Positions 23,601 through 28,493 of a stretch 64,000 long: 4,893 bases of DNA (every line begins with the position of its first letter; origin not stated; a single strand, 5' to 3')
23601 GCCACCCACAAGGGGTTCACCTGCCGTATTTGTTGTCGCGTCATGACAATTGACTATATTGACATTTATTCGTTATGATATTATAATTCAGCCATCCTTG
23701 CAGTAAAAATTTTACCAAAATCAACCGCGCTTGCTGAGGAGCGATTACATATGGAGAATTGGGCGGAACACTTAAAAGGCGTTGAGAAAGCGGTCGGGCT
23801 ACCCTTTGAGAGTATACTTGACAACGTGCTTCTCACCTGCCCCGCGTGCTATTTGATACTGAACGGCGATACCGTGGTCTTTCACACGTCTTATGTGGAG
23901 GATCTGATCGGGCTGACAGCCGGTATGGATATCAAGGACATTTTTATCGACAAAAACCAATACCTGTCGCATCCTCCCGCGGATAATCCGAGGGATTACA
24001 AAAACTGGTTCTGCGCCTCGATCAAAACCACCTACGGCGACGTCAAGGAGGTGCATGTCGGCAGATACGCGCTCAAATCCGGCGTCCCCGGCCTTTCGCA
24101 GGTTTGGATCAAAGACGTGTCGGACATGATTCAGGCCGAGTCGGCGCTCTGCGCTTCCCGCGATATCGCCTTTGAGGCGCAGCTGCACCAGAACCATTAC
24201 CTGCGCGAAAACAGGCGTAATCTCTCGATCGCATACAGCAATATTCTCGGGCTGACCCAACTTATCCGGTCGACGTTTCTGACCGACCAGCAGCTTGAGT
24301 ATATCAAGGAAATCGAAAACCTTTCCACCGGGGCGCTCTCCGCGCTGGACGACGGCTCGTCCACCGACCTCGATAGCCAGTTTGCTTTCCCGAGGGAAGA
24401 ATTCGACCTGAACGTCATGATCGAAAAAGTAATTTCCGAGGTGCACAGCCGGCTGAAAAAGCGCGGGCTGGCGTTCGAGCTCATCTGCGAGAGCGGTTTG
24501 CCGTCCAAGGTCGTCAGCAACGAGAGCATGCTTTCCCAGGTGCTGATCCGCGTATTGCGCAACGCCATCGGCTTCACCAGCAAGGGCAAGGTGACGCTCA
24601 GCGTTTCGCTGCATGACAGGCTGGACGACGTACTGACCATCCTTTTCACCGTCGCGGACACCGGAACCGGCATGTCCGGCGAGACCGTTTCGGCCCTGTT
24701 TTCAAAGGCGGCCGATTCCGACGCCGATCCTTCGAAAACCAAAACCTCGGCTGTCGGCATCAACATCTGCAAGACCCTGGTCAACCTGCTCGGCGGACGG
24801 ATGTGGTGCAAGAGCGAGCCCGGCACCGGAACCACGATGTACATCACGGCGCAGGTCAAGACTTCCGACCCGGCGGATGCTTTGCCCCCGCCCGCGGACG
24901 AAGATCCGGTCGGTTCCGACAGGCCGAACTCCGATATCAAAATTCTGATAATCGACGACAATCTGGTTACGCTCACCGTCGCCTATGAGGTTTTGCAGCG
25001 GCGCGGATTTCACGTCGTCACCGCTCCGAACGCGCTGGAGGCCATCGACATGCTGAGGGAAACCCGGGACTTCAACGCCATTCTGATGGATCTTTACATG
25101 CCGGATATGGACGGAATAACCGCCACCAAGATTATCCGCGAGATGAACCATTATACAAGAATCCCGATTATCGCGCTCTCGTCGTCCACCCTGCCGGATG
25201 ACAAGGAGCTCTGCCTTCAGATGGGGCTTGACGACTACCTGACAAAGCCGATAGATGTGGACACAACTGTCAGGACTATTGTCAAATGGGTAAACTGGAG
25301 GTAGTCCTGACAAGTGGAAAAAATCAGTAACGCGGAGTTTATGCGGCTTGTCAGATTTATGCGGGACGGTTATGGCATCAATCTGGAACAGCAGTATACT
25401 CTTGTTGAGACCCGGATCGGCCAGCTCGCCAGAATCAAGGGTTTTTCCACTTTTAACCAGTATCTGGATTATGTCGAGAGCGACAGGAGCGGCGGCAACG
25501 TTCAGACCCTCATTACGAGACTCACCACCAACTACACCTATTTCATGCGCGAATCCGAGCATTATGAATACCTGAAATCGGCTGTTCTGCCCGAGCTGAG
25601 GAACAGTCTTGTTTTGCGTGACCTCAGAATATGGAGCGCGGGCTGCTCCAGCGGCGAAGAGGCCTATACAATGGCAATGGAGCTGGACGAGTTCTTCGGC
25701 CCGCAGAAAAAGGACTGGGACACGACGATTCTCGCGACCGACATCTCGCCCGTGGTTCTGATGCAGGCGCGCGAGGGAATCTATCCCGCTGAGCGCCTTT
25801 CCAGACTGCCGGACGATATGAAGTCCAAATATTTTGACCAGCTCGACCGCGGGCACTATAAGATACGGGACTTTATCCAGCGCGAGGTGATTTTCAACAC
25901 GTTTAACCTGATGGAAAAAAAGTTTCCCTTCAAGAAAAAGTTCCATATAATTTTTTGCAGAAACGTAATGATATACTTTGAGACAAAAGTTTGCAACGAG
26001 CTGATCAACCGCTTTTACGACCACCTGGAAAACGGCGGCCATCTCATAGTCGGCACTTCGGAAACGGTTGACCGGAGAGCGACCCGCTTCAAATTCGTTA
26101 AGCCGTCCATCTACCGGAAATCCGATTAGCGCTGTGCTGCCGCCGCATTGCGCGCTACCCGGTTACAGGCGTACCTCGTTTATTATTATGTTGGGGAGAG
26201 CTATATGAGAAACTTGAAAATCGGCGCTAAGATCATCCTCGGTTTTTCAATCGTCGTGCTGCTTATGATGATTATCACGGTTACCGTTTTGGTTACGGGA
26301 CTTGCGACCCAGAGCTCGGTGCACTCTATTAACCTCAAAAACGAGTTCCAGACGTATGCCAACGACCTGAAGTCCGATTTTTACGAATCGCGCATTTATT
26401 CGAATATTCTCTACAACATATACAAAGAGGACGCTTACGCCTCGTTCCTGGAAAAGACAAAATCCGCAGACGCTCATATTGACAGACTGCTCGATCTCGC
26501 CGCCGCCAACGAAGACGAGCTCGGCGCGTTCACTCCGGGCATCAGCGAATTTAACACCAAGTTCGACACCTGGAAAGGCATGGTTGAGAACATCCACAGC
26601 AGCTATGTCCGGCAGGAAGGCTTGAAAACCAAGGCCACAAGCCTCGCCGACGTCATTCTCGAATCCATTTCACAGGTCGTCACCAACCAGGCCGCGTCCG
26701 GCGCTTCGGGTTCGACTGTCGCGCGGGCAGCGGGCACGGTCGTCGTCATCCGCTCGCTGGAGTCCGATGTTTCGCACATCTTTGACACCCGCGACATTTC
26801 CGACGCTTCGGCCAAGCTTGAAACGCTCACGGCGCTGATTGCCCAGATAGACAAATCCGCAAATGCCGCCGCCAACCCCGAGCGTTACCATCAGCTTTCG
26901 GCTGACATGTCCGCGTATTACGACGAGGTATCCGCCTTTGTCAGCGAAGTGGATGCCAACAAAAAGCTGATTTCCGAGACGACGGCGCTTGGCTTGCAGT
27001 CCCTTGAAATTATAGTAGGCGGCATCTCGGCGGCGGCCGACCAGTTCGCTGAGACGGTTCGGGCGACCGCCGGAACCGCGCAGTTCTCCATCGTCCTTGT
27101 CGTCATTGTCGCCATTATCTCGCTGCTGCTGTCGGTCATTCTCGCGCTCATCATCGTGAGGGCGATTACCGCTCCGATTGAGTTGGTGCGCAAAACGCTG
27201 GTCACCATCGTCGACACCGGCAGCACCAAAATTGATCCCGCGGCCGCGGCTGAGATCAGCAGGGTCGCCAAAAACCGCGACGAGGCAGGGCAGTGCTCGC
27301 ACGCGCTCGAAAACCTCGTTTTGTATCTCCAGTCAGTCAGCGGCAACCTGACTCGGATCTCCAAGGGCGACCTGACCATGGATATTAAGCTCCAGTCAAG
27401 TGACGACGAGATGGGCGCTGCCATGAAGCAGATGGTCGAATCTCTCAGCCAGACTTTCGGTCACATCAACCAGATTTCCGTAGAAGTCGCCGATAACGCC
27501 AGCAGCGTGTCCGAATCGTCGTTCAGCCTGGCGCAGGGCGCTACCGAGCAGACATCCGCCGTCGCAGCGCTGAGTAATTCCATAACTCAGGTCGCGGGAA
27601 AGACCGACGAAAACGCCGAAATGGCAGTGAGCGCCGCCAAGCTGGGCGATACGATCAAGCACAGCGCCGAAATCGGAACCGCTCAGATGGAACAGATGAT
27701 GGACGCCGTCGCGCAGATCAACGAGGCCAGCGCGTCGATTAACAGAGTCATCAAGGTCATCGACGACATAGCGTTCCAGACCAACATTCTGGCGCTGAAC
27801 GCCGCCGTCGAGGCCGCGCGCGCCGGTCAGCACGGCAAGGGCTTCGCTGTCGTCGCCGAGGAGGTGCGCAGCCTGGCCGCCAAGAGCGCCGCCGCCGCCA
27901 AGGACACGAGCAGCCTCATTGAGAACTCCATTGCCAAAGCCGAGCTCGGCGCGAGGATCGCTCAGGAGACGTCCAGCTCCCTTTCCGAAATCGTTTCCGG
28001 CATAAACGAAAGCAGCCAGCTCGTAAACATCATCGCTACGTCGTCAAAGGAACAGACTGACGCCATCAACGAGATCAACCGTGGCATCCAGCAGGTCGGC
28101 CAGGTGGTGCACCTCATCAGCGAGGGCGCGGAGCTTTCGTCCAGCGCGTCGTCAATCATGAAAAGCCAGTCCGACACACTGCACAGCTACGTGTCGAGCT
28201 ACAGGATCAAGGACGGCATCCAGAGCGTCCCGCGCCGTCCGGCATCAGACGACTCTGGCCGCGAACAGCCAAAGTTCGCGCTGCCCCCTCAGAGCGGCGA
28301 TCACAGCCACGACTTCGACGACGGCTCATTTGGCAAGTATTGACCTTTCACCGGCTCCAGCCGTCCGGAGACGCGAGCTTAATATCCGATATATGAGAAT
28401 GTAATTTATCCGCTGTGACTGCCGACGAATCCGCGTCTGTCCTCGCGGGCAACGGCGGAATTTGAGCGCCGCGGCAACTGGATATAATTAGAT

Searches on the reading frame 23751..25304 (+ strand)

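Call 84: search_protein_families(library=pfam, proteins=[window:23751-25304:+], max_evalue=0.0001)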
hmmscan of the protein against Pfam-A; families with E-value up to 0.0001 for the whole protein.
window:23751-25304:+ (517 aa): 2 families
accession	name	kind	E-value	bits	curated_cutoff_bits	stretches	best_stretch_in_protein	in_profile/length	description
PF00072.30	Response_reg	-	1.1e-22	80.7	30.2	1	398-507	1-107/111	Response regulator receiver domain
PF02518.31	HATPase_c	-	7.8e-17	62.2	26.4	1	258-368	3-108/111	Histidine kinase-, DNA gyrase B-, and HSP90-like ATPase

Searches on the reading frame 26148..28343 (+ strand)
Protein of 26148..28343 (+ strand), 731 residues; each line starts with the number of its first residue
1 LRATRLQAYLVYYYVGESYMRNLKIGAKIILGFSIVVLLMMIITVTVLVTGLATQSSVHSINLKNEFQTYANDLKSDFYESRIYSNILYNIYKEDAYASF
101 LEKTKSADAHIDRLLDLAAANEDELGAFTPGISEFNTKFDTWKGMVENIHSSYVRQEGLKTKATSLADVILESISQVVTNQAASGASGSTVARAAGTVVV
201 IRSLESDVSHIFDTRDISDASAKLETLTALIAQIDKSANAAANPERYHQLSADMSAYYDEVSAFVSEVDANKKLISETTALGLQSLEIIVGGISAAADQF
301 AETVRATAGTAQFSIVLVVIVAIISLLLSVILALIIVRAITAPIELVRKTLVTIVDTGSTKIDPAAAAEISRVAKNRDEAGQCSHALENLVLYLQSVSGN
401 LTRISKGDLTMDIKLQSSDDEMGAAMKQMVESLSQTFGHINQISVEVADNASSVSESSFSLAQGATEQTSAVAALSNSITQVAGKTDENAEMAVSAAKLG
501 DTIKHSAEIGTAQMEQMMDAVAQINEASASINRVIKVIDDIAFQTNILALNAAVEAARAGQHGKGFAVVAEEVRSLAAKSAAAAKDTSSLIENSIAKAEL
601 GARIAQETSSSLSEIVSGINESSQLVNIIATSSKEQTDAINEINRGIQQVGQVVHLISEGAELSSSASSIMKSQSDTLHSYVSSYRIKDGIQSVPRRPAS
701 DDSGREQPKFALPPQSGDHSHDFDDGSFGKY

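Call 40: search_protein_families(library=pfam, proteins=[window:26148-28343:+], max_evalue=0.001)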
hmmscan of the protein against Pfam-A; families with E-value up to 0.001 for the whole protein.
window:26148-28343:+ (731 aa): 1 family
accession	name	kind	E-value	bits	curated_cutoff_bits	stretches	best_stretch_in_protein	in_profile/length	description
PF00015.26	MCPsignal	-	3.2e-44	151.2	34.6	1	499-653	3-171/172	Methyl-accepting chemotaxis protein (MCP) signalling domain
